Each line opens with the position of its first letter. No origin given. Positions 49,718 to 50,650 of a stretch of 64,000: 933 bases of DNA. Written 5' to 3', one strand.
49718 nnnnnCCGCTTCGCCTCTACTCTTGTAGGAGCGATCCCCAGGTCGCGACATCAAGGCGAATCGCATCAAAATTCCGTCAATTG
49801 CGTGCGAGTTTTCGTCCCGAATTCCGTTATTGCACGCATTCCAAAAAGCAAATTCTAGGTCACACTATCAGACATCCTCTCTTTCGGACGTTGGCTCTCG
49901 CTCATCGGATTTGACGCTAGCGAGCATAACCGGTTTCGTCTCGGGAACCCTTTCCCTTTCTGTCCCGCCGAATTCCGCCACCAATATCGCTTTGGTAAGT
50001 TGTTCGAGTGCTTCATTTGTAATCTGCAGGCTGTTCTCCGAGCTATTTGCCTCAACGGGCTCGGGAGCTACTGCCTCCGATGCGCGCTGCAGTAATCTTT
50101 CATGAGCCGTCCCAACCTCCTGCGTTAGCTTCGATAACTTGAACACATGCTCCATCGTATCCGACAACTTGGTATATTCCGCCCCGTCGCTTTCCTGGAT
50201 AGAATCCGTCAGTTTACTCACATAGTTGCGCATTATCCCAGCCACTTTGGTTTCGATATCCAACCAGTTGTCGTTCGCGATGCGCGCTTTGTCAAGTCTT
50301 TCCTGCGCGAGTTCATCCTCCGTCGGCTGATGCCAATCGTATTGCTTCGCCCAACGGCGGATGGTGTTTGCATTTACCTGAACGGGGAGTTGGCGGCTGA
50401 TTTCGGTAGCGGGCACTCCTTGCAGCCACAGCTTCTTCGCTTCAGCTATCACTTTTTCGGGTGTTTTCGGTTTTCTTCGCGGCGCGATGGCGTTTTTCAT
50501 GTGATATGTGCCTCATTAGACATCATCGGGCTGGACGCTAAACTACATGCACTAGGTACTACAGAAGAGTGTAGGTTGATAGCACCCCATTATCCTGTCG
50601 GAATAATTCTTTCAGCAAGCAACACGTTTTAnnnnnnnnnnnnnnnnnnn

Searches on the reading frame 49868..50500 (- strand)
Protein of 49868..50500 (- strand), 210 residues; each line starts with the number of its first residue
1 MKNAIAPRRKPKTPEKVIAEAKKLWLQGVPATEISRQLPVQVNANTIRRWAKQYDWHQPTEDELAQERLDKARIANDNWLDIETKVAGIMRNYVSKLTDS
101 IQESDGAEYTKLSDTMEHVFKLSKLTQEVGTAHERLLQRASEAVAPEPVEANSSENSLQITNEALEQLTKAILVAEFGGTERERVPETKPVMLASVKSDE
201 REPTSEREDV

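Call 55: search_protein_families(library=pfam, proteins=[window:49868-50500:-], max_evalue=0.00001)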
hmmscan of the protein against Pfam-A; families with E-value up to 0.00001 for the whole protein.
window:49868-50500:- (210 aa): 0 families

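Call 80: search_protein_families(library=pfam, proteins=[window:49868-50500:-], max_evalue=1)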
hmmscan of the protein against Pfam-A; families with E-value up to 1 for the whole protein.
window:49868-50500:- (210 aa): 7 families
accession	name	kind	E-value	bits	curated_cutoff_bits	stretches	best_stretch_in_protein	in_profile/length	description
PF06056.18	Terminase_5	-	2.4e-05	24.6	20.3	1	17-58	2-41/58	Putative ATPase subunit of terminase (gpP-like)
PF13384.12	HTH_23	-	0.008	16.4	24.6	1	19-54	8-41/50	Homeodomain-like domain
PF20993.2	CENPH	-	0.028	15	27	1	68-174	75-171/175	CENPH protein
PF13328.12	HD_4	-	0.036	14.2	27.2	1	57-131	13-85/156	HD domain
PF01527.26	HTH_Tnp_1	-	0.084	13.6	24.1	1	14-63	8-57/75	Transposase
PF10593.14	Z1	-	0.15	12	25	1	81-174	37-132/228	Z1 domain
PF06441.18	EHN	-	0.64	10.7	22.8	0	38-59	39-60/107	Epoxide hydrolase N terminus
